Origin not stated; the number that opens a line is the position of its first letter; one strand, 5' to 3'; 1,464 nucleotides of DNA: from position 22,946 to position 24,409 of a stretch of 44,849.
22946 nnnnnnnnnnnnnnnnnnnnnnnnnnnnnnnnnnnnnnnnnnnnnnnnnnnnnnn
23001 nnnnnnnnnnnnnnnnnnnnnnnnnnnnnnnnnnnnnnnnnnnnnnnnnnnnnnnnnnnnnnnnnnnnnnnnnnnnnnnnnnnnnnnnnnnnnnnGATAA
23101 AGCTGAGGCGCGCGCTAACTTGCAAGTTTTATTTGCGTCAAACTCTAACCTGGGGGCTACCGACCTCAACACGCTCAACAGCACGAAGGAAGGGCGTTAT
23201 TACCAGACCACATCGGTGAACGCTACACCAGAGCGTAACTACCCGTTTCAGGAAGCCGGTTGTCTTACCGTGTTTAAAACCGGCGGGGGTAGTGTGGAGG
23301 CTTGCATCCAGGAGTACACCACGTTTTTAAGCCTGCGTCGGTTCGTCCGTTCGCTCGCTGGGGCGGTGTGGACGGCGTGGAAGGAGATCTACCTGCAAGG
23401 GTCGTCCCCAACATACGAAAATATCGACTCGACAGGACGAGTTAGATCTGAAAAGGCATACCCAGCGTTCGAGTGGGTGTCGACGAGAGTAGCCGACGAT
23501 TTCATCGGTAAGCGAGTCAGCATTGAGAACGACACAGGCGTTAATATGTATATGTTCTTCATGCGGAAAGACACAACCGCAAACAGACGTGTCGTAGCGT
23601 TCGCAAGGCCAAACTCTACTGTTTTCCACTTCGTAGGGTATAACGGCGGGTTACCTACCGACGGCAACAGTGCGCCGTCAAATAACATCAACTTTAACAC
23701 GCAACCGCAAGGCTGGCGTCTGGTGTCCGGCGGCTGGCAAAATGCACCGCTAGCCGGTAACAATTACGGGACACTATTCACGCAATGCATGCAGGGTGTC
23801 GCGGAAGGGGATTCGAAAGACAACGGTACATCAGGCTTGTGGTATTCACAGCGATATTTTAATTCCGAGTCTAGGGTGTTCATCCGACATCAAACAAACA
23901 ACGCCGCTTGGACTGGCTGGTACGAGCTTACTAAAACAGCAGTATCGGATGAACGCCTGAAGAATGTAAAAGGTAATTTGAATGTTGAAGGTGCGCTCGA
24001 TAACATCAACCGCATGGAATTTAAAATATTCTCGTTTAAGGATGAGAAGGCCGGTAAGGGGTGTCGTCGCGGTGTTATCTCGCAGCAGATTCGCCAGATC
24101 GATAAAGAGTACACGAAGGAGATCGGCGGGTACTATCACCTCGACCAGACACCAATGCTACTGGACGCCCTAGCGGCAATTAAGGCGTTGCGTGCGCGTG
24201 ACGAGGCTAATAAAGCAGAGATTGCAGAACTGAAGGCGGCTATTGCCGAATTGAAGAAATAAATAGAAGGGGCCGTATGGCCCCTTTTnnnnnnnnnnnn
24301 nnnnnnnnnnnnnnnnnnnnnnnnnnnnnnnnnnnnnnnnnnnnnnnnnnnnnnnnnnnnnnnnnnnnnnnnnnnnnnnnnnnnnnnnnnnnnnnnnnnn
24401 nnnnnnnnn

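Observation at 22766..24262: Tail fibre with tandem 105 bp repeats and a C-terminal self-cleaving-chaperone-like domain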

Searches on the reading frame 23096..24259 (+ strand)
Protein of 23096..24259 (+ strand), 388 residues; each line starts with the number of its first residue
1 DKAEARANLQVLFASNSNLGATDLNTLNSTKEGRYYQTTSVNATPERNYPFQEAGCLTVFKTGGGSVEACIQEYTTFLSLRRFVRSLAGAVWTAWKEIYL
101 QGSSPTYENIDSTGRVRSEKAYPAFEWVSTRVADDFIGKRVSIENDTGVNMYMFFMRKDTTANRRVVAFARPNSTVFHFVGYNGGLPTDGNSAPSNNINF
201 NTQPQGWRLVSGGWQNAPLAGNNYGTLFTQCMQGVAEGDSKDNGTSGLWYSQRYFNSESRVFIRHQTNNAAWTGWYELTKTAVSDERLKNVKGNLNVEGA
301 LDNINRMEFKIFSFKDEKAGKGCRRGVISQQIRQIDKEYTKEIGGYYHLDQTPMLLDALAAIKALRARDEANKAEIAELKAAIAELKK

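Call 15: find_homologous_proteins(query=window:23096-24259:+, max_evalue=0.00001)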
Query window:23096-24259:+ (388 aa): 177 proteins with E <= 0.00001 among 5904 candidates; the best 120 are listed.
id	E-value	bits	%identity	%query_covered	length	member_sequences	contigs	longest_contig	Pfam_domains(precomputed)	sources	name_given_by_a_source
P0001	3.4e-261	884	100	100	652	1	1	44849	PF13884.12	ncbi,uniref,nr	ncbi:hypothetical protein [Escherichia phage EC115]|uniref:Peptidase S74 domain-containing protein n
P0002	1.2e-256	869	98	100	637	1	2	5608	PF13884.12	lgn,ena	-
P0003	1.5e-253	858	97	100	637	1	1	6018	PF13884.12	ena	-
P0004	4.4e-252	854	97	100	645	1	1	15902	PF13884.12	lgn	-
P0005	5.1e-251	850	96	100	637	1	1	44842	PF13884.12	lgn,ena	-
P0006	5.5e-251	850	96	100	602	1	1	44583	PF13884.12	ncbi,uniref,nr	ncbi:putative tail fibers protein [Escherichia phage vB_EcoD_Over9000]|uniref:Tail fibers protein n=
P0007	4.1e-250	847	96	100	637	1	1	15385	PF13884.12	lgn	-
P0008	2.5e-249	845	96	100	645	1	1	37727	PF13884.12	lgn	-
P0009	2.7e-249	844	95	100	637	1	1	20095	PF13884.12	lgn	-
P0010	4.0e-249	844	96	100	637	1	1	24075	PF13884.12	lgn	-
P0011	4.5e-249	844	95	100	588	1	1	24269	PF13884.12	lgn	-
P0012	7.1e-249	843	96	100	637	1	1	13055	PF13884.12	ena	-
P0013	1.1e-248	842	95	100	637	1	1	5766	PF13884.12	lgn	-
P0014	2.1e-248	841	95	100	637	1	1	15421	PF13884.12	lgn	-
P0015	9.2e-248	839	95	100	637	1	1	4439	PF13884.12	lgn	-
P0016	1.4e-247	839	94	100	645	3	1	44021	PF13884.12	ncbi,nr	ncbi:tail fibers protein [Escherichia phage BEK2-2]|nr:tail fibers protein [Escherichia phage BEK2-2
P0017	3.8e-247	837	95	100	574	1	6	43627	PF13884.12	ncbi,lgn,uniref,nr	ncbi:lateral tail fiber protein [Escherichia phage TheodorHerzl]|uniref:Lateral tail fiber protein n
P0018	9.0e-247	836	94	100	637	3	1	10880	PF13884.12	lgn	-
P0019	1.7e-245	832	95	99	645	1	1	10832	PF13884.12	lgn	-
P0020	3.6e-245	831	94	100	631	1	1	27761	PF13884.12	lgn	-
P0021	6.0e-244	827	93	100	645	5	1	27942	PF13884.12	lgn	-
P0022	4.0e-235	798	90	100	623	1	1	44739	PF13884.12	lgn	-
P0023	2.9e-220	749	85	99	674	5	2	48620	PF13884.12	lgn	-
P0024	3.0e-147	509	94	61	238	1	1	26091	PF13884.12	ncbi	ncbi:tail fiber domain-containing protein [Escherichia coli]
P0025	2.2e-90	321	55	69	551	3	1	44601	PF13884.12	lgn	-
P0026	1.7e-85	305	53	77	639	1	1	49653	PF13884.12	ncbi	ncbi:tail fiber protein [Escherichia phage BUCT-XGG-1]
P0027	4.8e-85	304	50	78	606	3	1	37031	PF13884.12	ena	-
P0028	4.9e-84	301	51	77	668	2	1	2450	PF13884.12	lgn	-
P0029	1.9e-83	299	50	77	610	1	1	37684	PF13884.12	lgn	-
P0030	1.8e-81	292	52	69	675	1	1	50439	PF13884.12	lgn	-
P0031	1.8e-81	292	49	73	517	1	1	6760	PF13884.12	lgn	-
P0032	2.9e-81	291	50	73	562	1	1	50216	PF13884.12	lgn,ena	-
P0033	4.0e-81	291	50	73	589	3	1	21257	PF13884.12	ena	-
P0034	1.1e-80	289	49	73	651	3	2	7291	PF13884.12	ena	-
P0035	2.0e-80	289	49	73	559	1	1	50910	PF13884.12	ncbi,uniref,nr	ncbi:hypothetical protein vBEcoS95_90 [Escherichia phage vB_EcoS-95]|uniref:Peptidase S74 domain-con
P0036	9.1e-79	283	50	69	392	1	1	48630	PF13884.12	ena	-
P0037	1.1e-78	283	51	69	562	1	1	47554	PF13884.12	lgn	-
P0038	4.6e-78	281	52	69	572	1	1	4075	PF13884.12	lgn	-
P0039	1.2e-77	279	48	73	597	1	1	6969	PF13884.12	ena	-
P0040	3.5e-76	275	48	73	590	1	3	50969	PF13884.12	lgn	-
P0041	9.3e-76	273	50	69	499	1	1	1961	PF13884.12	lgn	-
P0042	1.5e-75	273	53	64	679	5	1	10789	PF13884.12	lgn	-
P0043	1.5e-75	273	49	69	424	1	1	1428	PF13884.12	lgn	-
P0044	1.0e-74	270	50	67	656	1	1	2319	PF13884.12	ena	-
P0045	2.2e-74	269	52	69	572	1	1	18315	PF13884.12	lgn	-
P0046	3.9e-72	261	47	69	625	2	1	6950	PF13884.12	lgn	-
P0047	1.1e-71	260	47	69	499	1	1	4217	PF13884.12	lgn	-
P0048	1.3e-71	260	47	69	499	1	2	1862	PF13884.12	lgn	-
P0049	2.2e-69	252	45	70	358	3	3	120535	PF13884.12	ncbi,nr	ncbi:TPA: tail fiber domain-containing protein [Escherichia albertii]|nr:hypothetical protein [Shige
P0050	4.9e-69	251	47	67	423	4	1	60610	PF13884.12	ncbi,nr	ncbi:putative tail fiber protein [Escherichia phage Pondi]|nr:putative tail fiber protein [Escherich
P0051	9.2e-67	244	47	66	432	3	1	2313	PF13884.12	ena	-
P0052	1.2e-66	243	60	49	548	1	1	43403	PF13884.12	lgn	-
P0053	5.1e-66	241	60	49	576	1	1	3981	PF13884.12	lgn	-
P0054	3.9e-63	232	56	54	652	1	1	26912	PF13884.12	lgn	-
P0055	7.4e-63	231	56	54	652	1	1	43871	PF13884.12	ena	-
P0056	9.8e-63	230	52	61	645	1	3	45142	PF13884.12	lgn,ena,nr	nr:MAG TPA: Receptor recognition protein, Long tail, Helical sandwich, Tail fiber [Caudoviricetes sp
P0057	1.3e-62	230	47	73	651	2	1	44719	PF13884.12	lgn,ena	-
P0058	1.2e-61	227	47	73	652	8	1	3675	PF13884.12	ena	-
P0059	1.7e-61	226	59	49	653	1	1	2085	PF13884.12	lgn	-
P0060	2.5e-61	226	55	54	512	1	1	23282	PF13884.12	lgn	-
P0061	4.1e-61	225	69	35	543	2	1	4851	PF13884.12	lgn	-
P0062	3.1e-59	219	56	49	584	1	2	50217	PF13884.12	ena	-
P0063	1.0e-57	214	55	48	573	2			PF13884.12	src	-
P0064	1.9e-57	213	55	49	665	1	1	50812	PF13884.12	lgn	-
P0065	5.4e-57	212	56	48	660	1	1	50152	PF13884.12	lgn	-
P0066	7.9e-56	208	53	48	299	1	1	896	PF13884.12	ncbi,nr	ncbi:tail fiber domain-containing protein, partial [Salmonella enterica subsp. enterica serovar 4,12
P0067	8.1e-56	208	51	54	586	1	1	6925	PF13884.12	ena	-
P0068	1.5e-55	207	55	49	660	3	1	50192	PF13884.12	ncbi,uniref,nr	ncbi:lateral tail fiber protein [Escherichia phage LeonhardEuler]|uniref:Lateral tail fiber protein 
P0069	2.1e-55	206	69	35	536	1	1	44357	PF13884.12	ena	-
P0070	1.8e-54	203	59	30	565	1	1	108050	PF13884.12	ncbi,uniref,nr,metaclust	ncbi:tail fibers protein [Shigella phage SHSML-45]|uniref:Tail fibers protein n=1 Tax=Shigella phage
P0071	6.7e-54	201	46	70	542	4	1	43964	PF13884.12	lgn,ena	-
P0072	1.9e-53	200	67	35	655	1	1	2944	PF13884.12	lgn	-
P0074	3.3e-51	193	65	29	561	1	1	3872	PF13884.12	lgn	-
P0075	9.2e-48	181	41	74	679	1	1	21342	PF13884.12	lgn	-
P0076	9.8e-45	171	41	69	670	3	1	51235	PF13884.12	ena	-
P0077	2.0e-44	170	48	51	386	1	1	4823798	PF13884.12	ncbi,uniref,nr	ncbi:tail fiber domain-containing protein [Citrobacter koseri]|uniref:tail fiber domain-containing p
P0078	4.1e-44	169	48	51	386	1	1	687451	PF13884.12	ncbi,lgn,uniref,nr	ncbi:tail fiber domain-containing protein [Citrobacter koseri]|uniref:tail fiber domain-containing p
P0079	7.0e-44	168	46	53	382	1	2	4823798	PF13884.12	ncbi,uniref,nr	ncbi:tail fiber domain-containing protein [Citrobacter koseri]|uniref:tail fiber domain-containing p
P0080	1.2e-43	168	46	53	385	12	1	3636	PF13884.12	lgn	-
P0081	7.0e-43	165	47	53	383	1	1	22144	PF13884.12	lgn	-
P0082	2.1e-42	164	40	73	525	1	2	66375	PF13884.12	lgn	-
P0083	2.5e-42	163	62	34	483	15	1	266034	PF13884.12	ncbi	ncbi:pyocin knob domain-containing S74 family peptidase [Cronobacter malonaticus]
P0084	3.2e-42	163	36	79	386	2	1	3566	PF13884.12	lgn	-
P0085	4.0e-42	163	45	53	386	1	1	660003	PF13884.12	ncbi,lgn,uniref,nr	ncbi:tail fiber domain-containing protein [Citrobacter koseri]|uniref:tail fiber domain-containing p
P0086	7.0e-42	162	63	32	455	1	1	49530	PF13884.12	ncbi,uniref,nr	ncbi:tail fiber protein [Escherichia phage grams]|uniref:Peptidase S74 domain-containing protein n=1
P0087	1.3e-41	161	35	79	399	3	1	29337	PF13884.12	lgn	-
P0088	1.0e-40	158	35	79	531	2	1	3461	PF13884.12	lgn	-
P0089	1.2e-40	158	69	29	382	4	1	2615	PF13884.12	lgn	-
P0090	2.5e-40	157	67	30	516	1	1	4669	PF13884.12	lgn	-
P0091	2.6e-40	157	67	30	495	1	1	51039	PF13884.12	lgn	-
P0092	1.9e-39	154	60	34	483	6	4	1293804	PF13884.12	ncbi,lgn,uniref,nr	ncbi:tail fiber domain-containing protein [Cronobacter sakazakii]|uniref:Tail fiber domain-containin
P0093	5.9e-39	152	61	34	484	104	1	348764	PF13884.12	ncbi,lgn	ncbi:pyocin knob domain-containing S74 family peptidase [Cronobacter sakazakii]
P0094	1.1e-37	148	44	35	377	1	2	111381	PF13884.12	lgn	-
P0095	1.7e-37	147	48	35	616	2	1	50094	PF13884.12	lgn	-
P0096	3.9e-37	146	45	49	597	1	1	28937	PF13884.12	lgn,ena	-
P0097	7.7e-37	145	43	48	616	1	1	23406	PF13884.12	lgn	-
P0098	2.4e-36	144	59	30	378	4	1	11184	PF13884.12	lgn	-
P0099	8.7e-35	138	50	35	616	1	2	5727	PF13884.12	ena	-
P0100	2.6e-32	130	48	44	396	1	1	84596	PF13884.12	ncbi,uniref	ncbi:pyocin knob domain-containing S74 family peptidase [Enterobacter cloacae]|uniref:pyocin knob do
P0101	5.4e-32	129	51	29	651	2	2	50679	PF13884.12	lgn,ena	-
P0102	3.9e-31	126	58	31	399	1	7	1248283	PF13884.12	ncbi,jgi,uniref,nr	ncbi:pyocin knob domain-containing S74 family peptidase [Enterobacter hormaechei subsp. steigerwalti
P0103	8.1e-31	125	55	33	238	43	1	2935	PF13884.12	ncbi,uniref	ncbi:pyocin knob domain-containing S74 family peptidase, partial [Enterobacter hormaechei]|uniref:py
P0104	2.0e-30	124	53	33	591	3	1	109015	PF13884.12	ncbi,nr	ncbi:tail fiber protein [Bacteriophage Eos]|nr:tail fiber protein [Bacteriophage Eos]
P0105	3.4e-30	123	52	33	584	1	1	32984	PF13884.12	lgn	-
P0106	6.7e-30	122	55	31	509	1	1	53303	PF13884.12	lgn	-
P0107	6.8e-30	122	57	29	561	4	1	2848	PF13884.12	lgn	-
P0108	7.9e-30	122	53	36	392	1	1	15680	PF13884.12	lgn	-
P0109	1.2e-29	121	54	33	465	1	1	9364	PF13884.12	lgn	-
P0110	1.5e-29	121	48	44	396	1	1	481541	PF13884.12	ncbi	ncbi:TPA: tail fiber domain-containing protein [Enterobacter hormaechei subsp. xiangfangensis]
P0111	1.7e-29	121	55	31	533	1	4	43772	PF13884.12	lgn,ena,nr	nr:MAG TPA: endosialidase chaperone [Bacteriophage sp.]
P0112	2.3e-29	121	56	29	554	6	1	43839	PF13884.12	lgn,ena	-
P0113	2.9e-29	120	57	29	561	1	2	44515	PF13884.12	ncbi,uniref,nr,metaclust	ncbi:tail fiber protein [Escherichia phage slur05]|uniref:Peptidase S74 domain-containing protein n=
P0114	3.8e-29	120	61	28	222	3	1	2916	PF13884.12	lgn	-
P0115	4.5e-29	120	56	29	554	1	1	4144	PF13884.12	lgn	-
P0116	1.3e-28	118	57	24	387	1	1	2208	PF13884.12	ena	-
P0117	1.4e-28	118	61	28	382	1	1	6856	PF13884.12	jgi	jgi:hypothetical protein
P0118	2.0e-28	118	61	28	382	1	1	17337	PF13884.12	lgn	-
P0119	2.1e-28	117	62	27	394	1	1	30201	PF13884.12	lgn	-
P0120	2.4e-28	117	59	29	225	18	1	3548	PF13884.12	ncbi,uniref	ncbi:pyocin knob domain-containing S74 family peptidase, partial [Enterobacter ludwigii]|uniref:pyoc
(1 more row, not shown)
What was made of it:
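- On R-type pyocin fibre knob domain: The label rests on fold similarity and on NCBI names of homologues (call 15).
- NCBI names several homologues 'pyocin knob domain-containing S74 family peptidase' (call 15).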

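Call 28: predict_structure(alignment_id=A1)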
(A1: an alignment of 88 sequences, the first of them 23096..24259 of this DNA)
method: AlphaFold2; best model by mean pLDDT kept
length: 388 residues; sequences in the alignment: 88
mean_pLDDT: 83.8   pTM: 0.45
mean pLDDT of the five models: 83.8, 82.5, 81.6, 80.7, 75.5
residues with pLDDT >= 90: 192; 70-90: 127; 50-70: 59; < 50: 10
segments of 3 or more residues with pLDDT < 50: 101-107
pLDDT, mean of each block of 10 residues (from residue 1): 70 69 92 91 94 93 81 92 88 82 45 67 83 92 78 89 80 62 50 73 88 93 92 80 92 91 96 86 74 91 94 83 85 93 87 91 95 96 94
secondary structure, 60 per line:
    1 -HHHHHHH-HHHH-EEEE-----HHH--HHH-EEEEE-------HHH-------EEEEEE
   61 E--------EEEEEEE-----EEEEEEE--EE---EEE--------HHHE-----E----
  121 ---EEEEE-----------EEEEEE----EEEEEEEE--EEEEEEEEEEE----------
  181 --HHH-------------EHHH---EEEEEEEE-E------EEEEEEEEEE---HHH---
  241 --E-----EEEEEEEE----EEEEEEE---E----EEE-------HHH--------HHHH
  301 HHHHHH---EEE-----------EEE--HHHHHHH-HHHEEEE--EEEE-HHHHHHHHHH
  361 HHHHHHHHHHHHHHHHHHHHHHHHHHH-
elements in order: H2-8 H10-13 E15-18 E33-37 E55-61 E70-76 E82-88 E96-98 E124-128 E140-145 E150-157 E160-170 E206-213 E222-231 E249-256 E261-267 E276-278 H297-306 E310-312 E324-326 H329-335 E340-343 E346-349 H351-387
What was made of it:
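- On Peptidase_S74 / intramolecular chaperone auto-processing domain (PF13884): The AF2 model has ten-residue block mean pLDDT of 74-96 across aa 548-652, with a helix at aa 615-651 (call 28).
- The AF2 tip consists of short beta-sandwich lobes of about 270 aa, not a beta-helix or propeller (call 28).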

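Call 32: fold_search(model_id=the predicted structure, library=pdb)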
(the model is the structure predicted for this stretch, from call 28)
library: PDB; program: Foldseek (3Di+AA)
matches with E <= 10: 505; with E <= 0.001: 6
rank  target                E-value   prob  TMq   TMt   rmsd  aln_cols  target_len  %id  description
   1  9euf_5                4.2e-06  1.00  0.23  0.20  19.4       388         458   12  Cryo-EM structure of Staphylococcus aureus bacteriophage phi812 baseplate in the pre-contraction state - complete (released 2025-04-09)
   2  7dc3_A                5.4e-05  1.00  0.24  0.61   2.4       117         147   20  Crystal structure of the MyRF ICA domain (released 2021-08-25)
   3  7dc3_B                1.7e-04  1.00  0.24  0.65   2.4       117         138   20  Crystal structure of the MyRF ICA domain (released 2021-08-25)
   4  7dc3_C                1.9e-04  1.00  0.24  0.63   2.8       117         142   20  Crystal structure of the MyRF ICA domain (released 2021-08-25)
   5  6cl5_A                6.9e-04  1.00  0.18  0.18  31.8       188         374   18  Structure of P. aeruginosa R1 pyocin fiber PALES_06171 comprising C-terminal residues 323-701 (released 2018-06-27)
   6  6ct8                  7.7e-04  1.00  0.20  0.31  31.9       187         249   14  Selenomethionine structure of N-truncated R2-type pyocin tail fiber at 2.6 angstrom resolution (released 2019-02-20)
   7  6cl6_A                2.7e-03  1.00  0.20  0.21  31.9       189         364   13  Structure of P. aeruginosa R2 pyocin fiber PA0620 comprising C-terminal residues 323-691 (released 2018-06-27)
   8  9euf_8                8.0e-03  0.90  0.19  0.13  17.9       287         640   12  Cryo-EM structure of Staphylococcus aureus bacteriophage phi812 baseplate in the pre-contraction state - complete (released 2025-04-09)
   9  4buj_D                5.3e-02  0.21  0.11  0.11  23.8       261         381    9  Crystal structure of the S. cerevisiae Ski2-3-8 complex (released 2013-08-28)
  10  7c3e_B                5.3e-02  0.18  0.10  0.11  24.6       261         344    9  Crystal structure of R97A/R150A/R203A mutant of AofleA from Arthrobotrys oligospora (released 2020-07-29)
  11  9b45_2                6.0e-02  1.00  0.17  0.19   4.4        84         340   21  Pseudomonas phage Pa193 baseplate complex and tail fiber (released 2024-10-16)
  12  7wb4_e                7.0e-02  0.09  0.11  0.05  26.6       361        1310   11  Cryo-EM structure of the NR subunit from X. laevis NPC (released 2022-03-02)
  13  7r5k_R0               7.8e-02  0.13  0.13  0.05  26.9       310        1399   11  Human nuclear pore complex (constricted) (released 2022-06-22)
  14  7wb4_E                7.8e-02  0.11  0.11  0.05  26.5       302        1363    9  Cryo-EM structure of the NR subunit from X. laevis NPC (released 2022-03-02)
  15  7vci_D                8.2e-02  0.15  0.14  0.06  24.6       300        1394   10  Structure of Xenopus laevis NPC nuclear ring asymmetric unit (released 2022-02-02)
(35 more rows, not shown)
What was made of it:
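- Foldseek: 7dc3 E 5e-5, TM(target) 0.61-0.65 (call 32).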

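Call 34: search_solved_structures(query=A1, max_evalue=0.01, show_alignments=4)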
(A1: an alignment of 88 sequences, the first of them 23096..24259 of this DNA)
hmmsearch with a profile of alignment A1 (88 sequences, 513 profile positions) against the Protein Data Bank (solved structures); distinct sequences matched with E-value up to 0.01: 6.
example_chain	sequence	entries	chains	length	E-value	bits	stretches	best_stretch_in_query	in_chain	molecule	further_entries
7vz3_A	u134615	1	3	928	3.1e-49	171.8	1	1-187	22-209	Depolymerase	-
7vyv_A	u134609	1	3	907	3.3e-49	171.8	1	1-187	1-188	Depolymerase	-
7lzj_A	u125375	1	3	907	8.9e-48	167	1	1-187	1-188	Depolymerase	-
9zd7_AE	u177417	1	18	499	8.4e-06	28.5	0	178-226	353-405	short tail fiber gp92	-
8hqz_d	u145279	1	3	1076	0.0017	20.9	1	402-494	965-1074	L-shaped tail fiber assembly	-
23gd_B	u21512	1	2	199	0.0022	20.5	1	5-77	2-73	Distal tail protein gp20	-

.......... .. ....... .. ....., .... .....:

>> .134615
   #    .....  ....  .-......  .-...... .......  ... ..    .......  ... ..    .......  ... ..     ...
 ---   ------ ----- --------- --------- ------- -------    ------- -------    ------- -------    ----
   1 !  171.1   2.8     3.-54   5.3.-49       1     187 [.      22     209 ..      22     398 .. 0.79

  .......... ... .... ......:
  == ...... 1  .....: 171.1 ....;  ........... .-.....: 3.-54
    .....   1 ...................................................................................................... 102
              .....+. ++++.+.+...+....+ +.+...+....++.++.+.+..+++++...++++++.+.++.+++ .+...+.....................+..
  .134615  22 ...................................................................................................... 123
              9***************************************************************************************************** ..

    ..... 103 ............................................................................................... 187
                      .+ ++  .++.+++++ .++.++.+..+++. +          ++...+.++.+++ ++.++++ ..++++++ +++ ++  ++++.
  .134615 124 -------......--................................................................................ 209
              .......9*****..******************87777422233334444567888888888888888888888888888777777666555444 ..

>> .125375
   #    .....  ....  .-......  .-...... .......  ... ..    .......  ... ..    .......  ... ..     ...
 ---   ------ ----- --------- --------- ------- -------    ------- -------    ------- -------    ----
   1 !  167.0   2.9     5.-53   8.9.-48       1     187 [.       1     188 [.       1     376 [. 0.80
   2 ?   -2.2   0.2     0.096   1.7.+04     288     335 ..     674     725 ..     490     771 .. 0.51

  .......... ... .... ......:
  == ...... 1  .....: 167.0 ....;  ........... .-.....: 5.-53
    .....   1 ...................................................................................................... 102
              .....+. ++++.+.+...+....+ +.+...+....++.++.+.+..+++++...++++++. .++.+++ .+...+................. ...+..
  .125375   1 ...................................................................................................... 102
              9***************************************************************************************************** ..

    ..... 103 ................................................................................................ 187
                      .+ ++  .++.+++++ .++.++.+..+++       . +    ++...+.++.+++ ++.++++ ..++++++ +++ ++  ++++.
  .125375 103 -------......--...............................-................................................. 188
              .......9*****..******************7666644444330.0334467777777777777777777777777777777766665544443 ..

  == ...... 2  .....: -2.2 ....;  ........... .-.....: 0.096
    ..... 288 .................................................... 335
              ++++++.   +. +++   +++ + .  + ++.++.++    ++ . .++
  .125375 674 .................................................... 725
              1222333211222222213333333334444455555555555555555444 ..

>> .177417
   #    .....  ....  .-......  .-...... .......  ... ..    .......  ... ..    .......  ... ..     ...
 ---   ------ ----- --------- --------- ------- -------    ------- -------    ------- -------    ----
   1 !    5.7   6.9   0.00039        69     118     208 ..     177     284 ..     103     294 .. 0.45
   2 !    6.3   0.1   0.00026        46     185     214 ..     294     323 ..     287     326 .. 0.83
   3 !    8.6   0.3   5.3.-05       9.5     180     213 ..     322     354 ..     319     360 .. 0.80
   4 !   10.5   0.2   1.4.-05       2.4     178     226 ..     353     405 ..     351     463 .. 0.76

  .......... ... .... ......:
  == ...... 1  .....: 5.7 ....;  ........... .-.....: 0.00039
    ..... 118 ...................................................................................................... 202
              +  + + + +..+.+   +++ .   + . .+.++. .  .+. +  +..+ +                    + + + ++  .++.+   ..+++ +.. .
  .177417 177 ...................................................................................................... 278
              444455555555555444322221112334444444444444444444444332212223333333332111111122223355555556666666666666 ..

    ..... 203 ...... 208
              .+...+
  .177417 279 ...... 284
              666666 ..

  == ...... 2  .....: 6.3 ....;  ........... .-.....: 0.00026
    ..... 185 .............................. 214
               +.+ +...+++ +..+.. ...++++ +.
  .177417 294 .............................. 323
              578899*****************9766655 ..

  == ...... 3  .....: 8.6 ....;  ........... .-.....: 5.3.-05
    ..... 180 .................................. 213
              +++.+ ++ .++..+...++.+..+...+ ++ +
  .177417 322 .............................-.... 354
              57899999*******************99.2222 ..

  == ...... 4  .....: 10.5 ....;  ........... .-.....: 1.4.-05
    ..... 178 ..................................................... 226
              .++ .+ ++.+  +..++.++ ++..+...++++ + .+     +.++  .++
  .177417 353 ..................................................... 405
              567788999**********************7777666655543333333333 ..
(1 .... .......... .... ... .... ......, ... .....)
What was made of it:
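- An alignment profile hits the chaperone region of the DT57C-type L-shaped fibre 8hqz_d at E 0.0017 (call 34).
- Tried and rejected: That profile was dominated by the Drexlerviridae-type N-terminus carried by many aligned homologues, which hit the depolymerases 7vz3, 7vyv and 7lzj and is not this protein's N-terminus (call 34).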
